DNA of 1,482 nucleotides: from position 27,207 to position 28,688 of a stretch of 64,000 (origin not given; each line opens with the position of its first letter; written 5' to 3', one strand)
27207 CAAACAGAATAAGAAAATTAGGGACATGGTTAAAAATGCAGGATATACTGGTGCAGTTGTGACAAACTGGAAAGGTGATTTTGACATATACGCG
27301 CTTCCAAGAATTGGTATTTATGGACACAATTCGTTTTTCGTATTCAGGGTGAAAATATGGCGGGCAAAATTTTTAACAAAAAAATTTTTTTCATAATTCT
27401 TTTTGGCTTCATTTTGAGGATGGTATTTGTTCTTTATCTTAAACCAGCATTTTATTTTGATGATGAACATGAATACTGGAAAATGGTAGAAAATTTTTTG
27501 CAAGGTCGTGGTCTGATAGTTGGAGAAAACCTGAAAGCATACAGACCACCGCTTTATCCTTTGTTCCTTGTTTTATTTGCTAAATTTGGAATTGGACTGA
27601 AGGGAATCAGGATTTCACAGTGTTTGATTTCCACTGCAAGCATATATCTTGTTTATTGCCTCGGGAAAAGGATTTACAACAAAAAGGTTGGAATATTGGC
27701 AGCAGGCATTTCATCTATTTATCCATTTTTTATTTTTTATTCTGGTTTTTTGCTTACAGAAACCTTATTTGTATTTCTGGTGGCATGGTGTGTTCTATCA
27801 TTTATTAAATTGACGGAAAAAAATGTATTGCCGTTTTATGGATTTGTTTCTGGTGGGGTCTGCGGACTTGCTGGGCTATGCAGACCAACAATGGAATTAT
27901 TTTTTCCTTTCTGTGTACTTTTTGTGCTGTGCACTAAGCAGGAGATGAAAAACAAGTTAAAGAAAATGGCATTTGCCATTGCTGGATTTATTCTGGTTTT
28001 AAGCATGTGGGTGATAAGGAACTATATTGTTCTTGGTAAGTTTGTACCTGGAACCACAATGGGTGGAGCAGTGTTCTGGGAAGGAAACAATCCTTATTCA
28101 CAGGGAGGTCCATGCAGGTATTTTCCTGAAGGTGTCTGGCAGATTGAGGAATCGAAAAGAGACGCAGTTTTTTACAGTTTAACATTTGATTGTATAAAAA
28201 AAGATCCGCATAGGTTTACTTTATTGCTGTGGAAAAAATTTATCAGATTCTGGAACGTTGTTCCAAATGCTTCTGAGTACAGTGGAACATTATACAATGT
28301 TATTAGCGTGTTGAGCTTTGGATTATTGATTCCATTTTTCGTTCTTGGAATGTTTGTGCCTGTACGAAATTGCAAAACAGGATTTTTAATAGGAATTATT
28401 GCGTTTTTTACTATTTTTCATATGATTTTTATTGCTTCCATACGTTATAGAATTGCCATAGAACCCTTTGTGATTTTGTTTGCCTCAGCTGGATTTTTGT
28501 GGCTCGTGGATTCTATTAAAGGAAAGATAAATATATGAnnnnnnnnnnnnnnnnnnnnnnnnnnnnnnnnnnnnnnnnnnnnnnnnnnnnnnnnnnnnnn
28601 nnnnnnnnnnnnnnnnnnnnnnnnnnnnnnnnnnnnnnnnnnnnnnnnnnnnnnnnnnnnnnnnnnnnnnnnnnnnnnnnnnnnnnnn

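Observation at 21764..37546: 16-gene co-directional operon built from five polyprenyl-phosphate-sugar-synthase-like GT2s and four GT-C membrane transferases, with no flippase, polymerase, exporter or priming transferase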

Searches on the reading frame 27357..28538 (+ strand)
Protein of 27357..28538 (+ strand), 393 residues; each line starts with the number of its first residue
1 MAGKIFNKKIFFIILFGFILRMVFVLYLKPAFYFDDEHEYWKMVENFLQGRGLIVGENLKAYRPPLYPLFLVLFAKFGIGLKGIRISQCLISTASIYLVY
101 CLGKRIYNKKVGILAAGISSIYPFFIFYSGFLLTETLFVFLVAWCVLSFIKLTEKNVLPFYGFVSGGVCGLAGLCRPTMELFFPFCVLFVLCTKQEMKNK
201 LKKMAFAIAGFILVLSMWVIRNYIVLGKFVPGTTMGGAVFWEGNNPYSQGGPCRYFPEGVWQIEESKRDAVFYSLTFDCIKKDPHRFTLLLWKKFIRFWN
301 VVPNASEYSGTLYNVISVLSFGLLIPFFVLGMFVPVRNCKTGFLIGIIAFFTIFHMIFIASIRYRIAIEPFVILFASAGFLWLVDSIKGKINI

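Call 3: search_protein_families(library=pfam, proteins=[window:27357-28538:+], max_evalue=0.01)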
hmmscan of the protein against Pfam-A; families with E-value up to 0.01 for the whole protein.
window:27357-28538:+ (393 aa): 1 family
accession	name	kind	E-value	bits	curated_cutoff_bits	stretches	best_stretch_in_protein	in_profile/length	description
PF13231.12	PMT_2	-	3.1e-16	60.4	26.1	1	63-216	2-158/160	Dolichyl-phosphate-mannose-protein mannosyltransferase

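Call 6: search_protein_families(library=ncbifam, proteins=[window:27357-28538:+], max_evalue=0.001)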
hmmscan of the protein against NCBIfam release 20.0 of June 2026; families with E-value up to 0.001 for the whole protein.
window:27357-28538:+ (393 aa): 3 families
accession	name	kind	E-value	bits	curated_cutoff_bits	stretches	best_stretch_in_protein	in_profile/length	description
NF047440.1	LA3751_2_3_fam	subfamily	1.3e-08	34.1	200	1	64-230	82-248/460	LA_3751/LA_3752 family putative glycosyltransferase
TIGR03663.1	TIGR03663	subfamily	2.2e-05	23.7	126.25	1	10-205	4-194/435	flippase activity-associated protein Agl23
TIGR04154.1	archaeo_STT3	subfamily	0.00038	18.9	450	1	89-215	103-248/831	oligosaccharyl transferase, archaeosortase A system-associated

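Call 16: search_solved_structures(query=window:27357-28538:+, max_evalue=1, show_alignments=2)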
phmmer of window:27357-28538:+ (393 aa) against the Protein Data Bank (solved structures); distinct sequences matched with E-value up to 1: 0.

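Call 19: find_homologous_proteins(query=window:27357-28538:+, max_evalue=0.00001)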
Query window:27357-28538:+ (393 aa): 221 proteins with E <= 0.00001 among 6748 candidates; the best 120 are listed.
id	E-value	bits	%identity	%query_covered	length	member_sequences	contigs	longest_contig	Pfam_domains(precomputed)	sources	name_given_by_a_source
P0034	5.3e-248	841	100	95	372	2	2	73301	PF13231.13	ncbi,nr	ncbi:MAG TPA: glycosyltransferase family 39 protein [bacterium]|nr:glycosyltransferase family 39 pro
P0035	3.0e-181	621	79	89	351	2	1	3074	PF03901.24,PF13231.13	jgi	-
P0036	6.9e-174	597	67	99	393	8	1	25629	PF03901.24,PF13231.13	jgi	-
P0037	1.1e-170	586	86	76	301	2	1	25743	PF13231.13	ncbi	ncbi:MAG: ArnT family glycosyltransferase, partial [Candidatus Ratteibacteria bacterium]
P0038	6.4e-162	558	63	99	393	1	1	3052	PF13231.13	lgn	-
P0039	7.8e-162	557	63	97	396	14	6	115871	PF13231.13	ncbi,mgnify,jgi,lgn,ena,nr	ncbi:MAG TPA: glycosyltransferase family 39 protein [bacterium]|mgnify:FL=1|nr:glycosyltransferase f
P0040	7.1e-161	554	65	98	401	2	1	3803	PF03901.24,PF13231.13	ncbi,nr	ncbi:MAG: glycosyltransferase family 39 protein, partial [Candidatus Omnitrophica bacterium]|nr:glyc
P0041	1.4e-160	553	62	99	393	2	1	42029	PF13231.13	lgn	-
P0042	2.7e-160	552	63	99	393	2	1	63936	PF13231.13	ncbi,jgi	-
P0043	3.4e-160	552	64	97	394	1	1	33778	PF13231.13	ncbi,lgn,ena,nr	ncbi:MAG: glycosyltransferase family 39 protein [Candidatus Omnitrophica bacterium]|nr:glycosyltrans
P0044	1.4e-157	543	63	99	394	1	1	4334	PF03901.24,PF13231.13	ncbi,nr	ncbi:MAG: glycosyltransferase family 39 protein [Candidatus Omnitrophica bacterium]|nr:glycosyltrans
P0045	2.9e-157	542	62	99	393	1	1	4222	PF13231.13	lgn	-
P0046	2.0e-156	540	62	99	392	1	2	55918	PF13231.13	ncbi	-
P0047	1.1e-152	527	59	100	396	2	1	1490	PF02366.25,PF13231.13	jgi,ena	-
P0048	2.4e-147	510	58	93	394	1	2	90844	PF02366.25,PF13231.13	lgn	-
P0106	1.8e-119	418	51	98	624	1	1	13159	PF10111.15,PF13641.13,PF00535.33,PF13231.13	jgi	-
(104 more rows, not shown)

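Call 23: find_related_loci(query=A2, collection=genome_contigs, flank=10000)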
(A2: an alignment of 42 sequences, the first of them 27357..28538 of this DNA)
Query A2 (393 aa) in genome_contigs; peptide patterns used: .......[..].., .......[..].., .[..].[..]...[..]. (x = any residue, [..] = any of these).
135 stretches matched a pattern; 90 encode a relative of the query (tblastn E <= 1e-3); the best 80 are kept; 80 distinct loci.
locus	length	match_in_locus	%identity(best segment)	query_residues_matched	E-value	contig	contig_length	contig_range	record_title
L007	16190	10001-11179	79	1-393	0e+0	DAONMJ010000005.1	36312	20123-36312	MAG TPA_asm: bacterium isolate AMR_MDS_3664 NODE_1034_length_36312_cov_8.083074, whole genome shotgun sequence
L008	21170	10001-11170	66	1-390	6e-177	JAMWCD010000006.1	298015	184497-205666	MAG: Candidatus Omnitrophota bacterium isolate DRTY-6.bins.152.201705 NODE_98_length_298015_cov_11.9097, whole genome sh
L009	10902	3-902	86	93-392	9e-172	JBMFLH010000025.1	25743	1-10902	MAG: Candidatus Ratteibacteria bacterium isolate KM4336-44 NODE_720_length_25743_cov_5.473606, whole genome shotgun sequ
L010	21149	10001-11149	64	10-392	5e-167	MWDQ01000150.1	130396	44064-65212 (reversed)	MAG: candidate division TA06 bacterium ADurb.Bin131 BWX89_contig000150, whole genome shotgun sequence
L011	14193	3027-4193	63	1-389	2e-165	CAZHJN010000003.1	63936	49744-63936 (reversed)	MAG TPA_asm: uncultured bacterium isolate SRP098346_co1_153 genome assembly, contig: NODE_154_length_63936_cov_9.458305,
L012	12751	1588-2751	62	1-388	1e-164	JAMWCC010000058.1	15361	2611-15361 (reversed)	MAG: Candidatus Omnitrophota bacterium isolate DRTY-6.bins.107.201705 NODE_7746_length_15361_cov_1.1752, whole genome sh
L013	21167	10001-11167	62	1-389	1e-160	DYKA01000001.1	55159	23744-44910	MAG TPA_asm: Vermiphilus sp. isolate SulCav_AS07-7_2_40_16 SulCav_AS07_7_476_length_55159_cov_8_726880, whole genome sho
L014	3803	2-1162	65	3-388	6e-163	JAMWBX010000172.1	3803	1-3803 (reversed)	MAG: Candidatus Omnitrophota bacterium isolate DG_2.bins.114.Tibet NODE_41213_length_3803_cov_0.884113, whole genome sho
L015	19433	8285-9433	64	8-389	1e-156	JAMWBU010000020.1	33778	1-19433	MAG: Candidatus Omnitrophota bacterium isolate DG_1_6.bins.57.Tibet NODE_1297_length_33778_cov_1.291135, whole genome sh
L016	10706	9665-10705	59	1-344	2e-136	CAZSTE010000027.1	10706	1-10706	MAG TPA_asm: uncultured bacterium isolate binchicken_co14_101 genome assembly, contig: NODE_7292_length_10706_cov_3.6842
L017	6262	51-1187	55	7-385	2e-132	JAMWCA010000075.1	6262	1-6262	MAG: Candidatus Omnitrophota bacterium isolate DG02_2.bins.52.Tibet NODE_7529_length_6262_cov_6.105623, whole genome sho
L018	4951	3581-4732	51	1-387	5e-132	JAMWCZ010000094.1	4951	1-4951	MAG: Candidatus Omnitrophota bacterium isolate QZM4_2.bins.330.Tibet NODE_68909_length_4951_cov_1.801824, whole genome s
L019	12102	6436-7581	51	7-391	2e-130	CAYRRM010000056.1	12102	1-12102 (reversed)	MAG TPA_asm: uncultured Lentisphaera sp. isolate binchicken_co14_242 genome assembly, contig: NODE_6297_length_12102_cov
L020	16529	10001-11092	54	21-385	7e-128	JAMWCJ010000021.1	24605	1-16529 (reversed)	MAG: Candidatus Omnitrophota bacterium isolate QZM4.bins.109.Tibet NODE_2216_length_24605_cov_5.516791, whole genome sho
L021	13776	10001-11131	52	7-385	1e-127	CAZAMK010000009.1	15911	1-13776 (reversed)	MAG TPA_asm: uncultured bacterium isolate binchicken_co66_14 genome assembly, contig: NODE_5769_length_15911_cov_4.18636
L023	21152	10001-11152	51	6-390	2e-127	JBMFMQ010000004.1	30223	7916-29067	MAG: Candidatus Ratteibacteria bacterium isolate KM4337-25 NODE_4_length_30223_cov_3.986930, whole genome shotgun sequen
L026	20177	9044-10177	53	7-385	3e-126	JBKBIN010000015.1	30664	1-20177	MAG: Candidatus Ratteibacteria bacterium isolate 21I_069.bin.64 NODE_15_length_30664_cov_11.034721, whole genome shotgun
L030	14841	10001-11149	49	7-392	4e-124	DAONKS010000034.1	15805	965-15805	MAG TPA_asm: bacterium isolate AMR_MDS_3707 NODE_3118_length_15805_cov_6.341143, whole genome shotgun sequence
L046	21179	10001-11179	42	10-391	2e-90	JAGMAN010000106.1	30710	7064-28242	MAG: bacterium isolate RS_15_20 ZL390.bin.20.fa_106, whole genome shotgun sequence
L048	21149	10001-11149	40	12-385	8e-78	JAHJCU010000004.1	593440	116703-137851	MAG: Candidatus Omnitrophota bacterium isolate Modern_marine.mb.319 Modern_marine.mb.319_k141_456503, whole genome shotg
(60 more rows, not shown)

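Call 31: search_solved_structures(query=A2, max_evalue=10, show_alignments=2)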
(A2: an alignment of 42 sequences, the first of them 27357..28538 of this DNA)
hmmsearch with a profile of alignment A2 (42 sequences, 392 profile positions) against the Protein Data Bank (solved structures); distinct sequences matched with E-value up to 10: 1.
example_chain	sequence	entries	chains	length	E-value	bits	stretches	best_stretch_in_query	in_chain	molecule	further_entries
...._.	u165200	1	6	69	2.4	10.1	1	257-297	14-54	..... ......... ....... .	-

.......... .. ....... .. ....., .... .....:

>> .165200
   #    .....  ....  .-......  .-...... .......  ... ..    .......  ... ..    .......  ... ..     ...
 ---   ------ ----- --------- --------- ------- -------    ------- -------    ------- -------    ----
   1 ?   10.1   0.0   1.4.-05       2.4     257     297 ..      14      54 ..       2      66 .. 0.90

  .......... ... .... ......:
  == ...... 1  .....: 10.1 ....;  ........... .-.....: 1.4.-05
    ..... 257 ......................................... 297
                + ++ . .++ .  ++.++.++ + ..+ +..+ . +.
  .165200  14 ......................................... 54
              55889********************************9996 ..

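Call 41: predict_structure(alignment_id=A2)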
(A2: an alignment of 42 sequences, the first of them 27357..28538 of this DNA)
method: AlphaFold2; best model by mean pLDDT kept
length: 393 residues; sequences in the alignment: 42
mean_pLDDT: 91.7   pTM: 0.91
mean pLDDT of the five models: 91.7, 91.3, 90.9, 90.9, 88.6
residues with pLDDT >= 90: 306; 70-90: 69; 50-70: 13; < 50: 5
segments of 3 or more residues with pLDDT < 50: 1-5
pLDDT, mean of each block of 10 residues (from residue 1): 61 97 94 90 95 91 94 90 93 98 95 98 90 93 98 96 98 95 97 96 98 96 92 90 93 90 91 96 97 93 68 87 95 79 95 89 89 97 90 70
secondary structure, 60 per line:
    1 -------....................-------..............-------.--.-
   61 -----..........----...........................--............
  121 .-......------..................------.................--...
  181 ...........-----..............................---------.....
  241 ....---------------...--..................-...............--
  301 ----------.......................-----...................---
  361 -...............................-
elements in order: H8-27 H35-48 H66-75 H80-106 H109-121 H123-128 H135-152 H159-175 H178-191 H197-226 H236-244 H265-282 H284-298 H311-333 H339-357 H362-392

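Call 45: fold_search(model_id=the predicted structure, library=pdb)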
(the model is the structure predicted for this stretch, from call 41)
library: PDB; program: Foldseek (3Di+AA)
matches with E <= 10: 287; with E <= 0.001: 23
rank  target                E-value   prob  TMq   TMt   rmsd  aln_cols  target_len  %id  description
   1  7e9s_A                2.9e-06  1.00  0.61  0.30  10.1       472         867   13  Archaeal oligosaccharyltransferase AglB from Archaeoglobus fulgidus in complex with an inhibitory peptide and a dolich (released 2021-09-08)
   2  3wak                  3.7e-06  1.00  0.63  0.30  12.6       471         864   13  Crystal structure of the Archaeoglobus fulgidus oligosaccharyltransferase (O29867_ARCFU) in the apo form (released 2013-10-30)
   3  8b6l_I                5.2e-06  1.00  0.56  0.34  14.8       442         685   15  Subtomogram average of the human Sec61-TRAP-OSTA-translocon (released 2022-12-07)
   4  8age_A                5.4e-06  1.00  0.53  0.34  11.4       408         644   14  Structure of yeast oligosaccharylransferase complex with acceptor peptide bound (released 2022-12-07)
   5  6gxc_A                8.0e-06  1.00  0.59  0.35  12.7       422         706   14  Bacterial oligosaccharyltransferase PglB in complex with an inhibitory peptide and a reactive lipid-linked oligosaccha (released 2018-11-14)
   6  3waj                  9.4e-06  1.00  0.63  0.33  12.6       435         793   15  Crystal structure of the Archaeoglobus fulgidus oligosaccharyltransferase (O29867_ARCFU) complex with Zn and sulfate (released 2013-10-30)
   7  8agc_A                1.0e-05  1.00  0.56  0.33  14.6       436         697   12  Structure of yeast oligosaccharylransferase complex with lipid-linked oligosaccharide and non-acceptor peptide bound (released 2022-12-07)
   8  9n9j_I                1.4e-05  1.00  0.58  0.34  14.7       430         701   14  Structure of a GRP94 folding intermediate engaged with a CCDC134- and FKBP11-bound secretory translocon (released 2025-11-19)
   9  5gmy_A                1.8e-05  1.00  0.63  0.31  10.4       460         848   14  Crystal structure of the Archaeoglobus fulgidus oligosaccharyltransferase (O29867_ARCFU) tethered with an acceptor pep (released 2017-02-01)
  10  6s7t_A                3.3e-05  1.00  0.59  0.35  13.9       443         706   16  Cryo-EM structure of human oligosaccharyltransferase complex OST-B (released 2019-12-18)
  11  6ezn_F                3.5e-05  1.00  0.56  0.36  14.4       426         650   13  Cryo-EM structure of the yeast oligosaccharyltransferase (OST) complex (released 2018-01-17)
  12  8agb_A                3.6e-05  1.00  0.57  0.37  12.9       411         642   12  Structure of yeast oligosaccharylransferase complex with lipid-linked oligosaccharide bound (released 2022-12-07)
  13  8pn9_A                3.9e-05  1.00  0.60  0.38  11.2       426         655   13  Structure of human oligosaccharyltransferase OST-A complex bound to NGI-1 (released 2024-05-08)
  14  6s7o_A                5.7e-05  1.00  0.56  0.36  11.3       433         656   13  Cryo-EM structure of human oligosaccharyltransferase complex OST-A (released 2019-12-18)
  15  5ogl_A                6.2e-05  1.00  0.59  0.35  12.8       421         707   14  Structure of bacterial oligosaccharyltransferase PglB in complex with an acceptor peptide and an lipid-linked oligosac (released 2017-10-25)
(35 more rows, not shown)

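Call 49: search_protein_families(library=pfam, proteins=[L019:5427-5771:+, L019:4772-5401:+, L023:11847-13322:+, L023:14094-15542:+, L023:4609-6012:-, L023:6012-7403:-, L026:13121-14887:+, L026:14820-15431:+, L026:15483-17891:+, L030:133-666:+], max_evalue=0.01)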
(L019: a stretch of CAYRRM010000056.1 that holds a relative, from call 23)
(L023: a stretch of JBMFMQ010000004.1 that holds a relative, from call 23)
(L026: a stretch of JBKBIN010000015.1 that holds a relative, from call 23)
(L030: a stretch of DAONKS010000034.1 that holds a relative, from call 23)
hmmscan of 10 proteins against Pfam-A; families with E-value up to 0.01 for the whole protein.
L019:5427-5771:+ (114 aa): 0 families

L019:4772-5401:+ (209 aa): 1 family
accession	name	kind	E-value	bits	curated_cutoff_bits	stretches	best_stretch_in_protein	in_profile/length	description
PF16264.11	SatD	-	3.3e-26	92.7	29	1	6-201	2-208/211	SatD family (SatD)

L023:11847-13322:+ (491 aa): 1 family
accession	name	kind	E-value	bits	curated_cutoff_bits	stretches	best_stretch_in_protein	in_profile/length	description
PF13231.12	PMT_2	-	8.8e-06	26.4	26.1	1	58-207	4-155/160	Dolichyl-phosphate-mannose-protein mannosyltransferase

L023:14094-15542:+ (482 aa): 0 families

L023:4609-6012:- (467 aa): 0 families

L023:6012-7403:- (463 aa): 1 family
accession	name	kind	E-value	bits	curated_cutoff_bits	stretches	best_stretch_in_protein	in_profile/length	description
PF13231.12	PMT_2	-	3.4e-05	24.5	26.1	1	68-212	4-155/160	Dolichyl-phosphate-mannose-protein mannosyltransferase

L026:13121-14887:+ (588 aa): 5 families
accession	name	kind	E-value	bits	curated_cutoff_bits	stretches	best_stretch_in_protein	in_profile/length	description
PF02775.26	TPP_enzyme_C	-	4.8e-19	69.1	21.9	1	377-516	1-150/151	Thiamine pyrophosphate enzyme, C-terminal TPP binding domain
PF01855.24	POR_N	-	3.7e-10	40.4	27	1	15-198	2-194/231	Pyruvate flavodoxin/ferredoxin oxidoreductase, thiamine diP-bdg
PF00037.32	Fer4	-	6.5e-05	23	21.1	1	565-582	7-24/24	4Fe-4S binding domain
PF12837.12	Fer4_6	-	0.0045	17.3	25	0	565-581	8-24/24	4Fe-4S binding domain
PF25160.1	LdpA_Fe-S-bd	-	0.0055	16.9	27.6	0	558-584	20-46/49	LdpA Fe-S cluster-binding domain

L026:14820-15431:+ (203 aa): 1 family
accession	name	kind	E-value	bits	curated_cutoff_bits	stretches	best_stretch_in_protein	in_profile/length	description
PF01558.24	POR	-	3e-34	119.1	27.4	1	30-198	1-169/173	Pyruvate ferredoxin/flavodoxin oxidoreductase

L026:15483-17891:+ (802 aa): 7 families
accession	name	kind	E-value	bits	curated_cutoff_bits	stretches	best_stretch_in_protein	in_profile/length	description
PF13654.12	AAA_32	-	4.7e-56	188.9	21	1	316-447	1-132/133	LonB-like, AAA domain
PF20436.4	LonB_AAA-LID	-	9.9e-26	90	22.4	1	476-540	1-65/65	Archaeal LonB, AAA+ ATPase LID domain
PF20437.3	LonC_helical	-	4.9e-17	62.1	24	1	87-120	1-34/34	Lon-like LonC helical domain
PF05362.19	Lon_C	-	1.1e-09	38.6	21.1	1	650-753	108-200/205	Lon protease (S16) C-terminal proteolytic domain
PF13401.12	AAA_22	-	0.00077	20.2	27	1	54-160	5-94/130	AAA domain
PF01078.27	Mg_chelatase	-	0.0058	16.5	20.3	0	31-73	2-41/207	Magnesium chelatase, subunit ChlI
PF00437.27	T2SSE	-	0.0065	15.6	24.9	0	48-81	136-169/370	Type II/IV secretion system protein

L030:133-666:+ (177 aa): 0 families
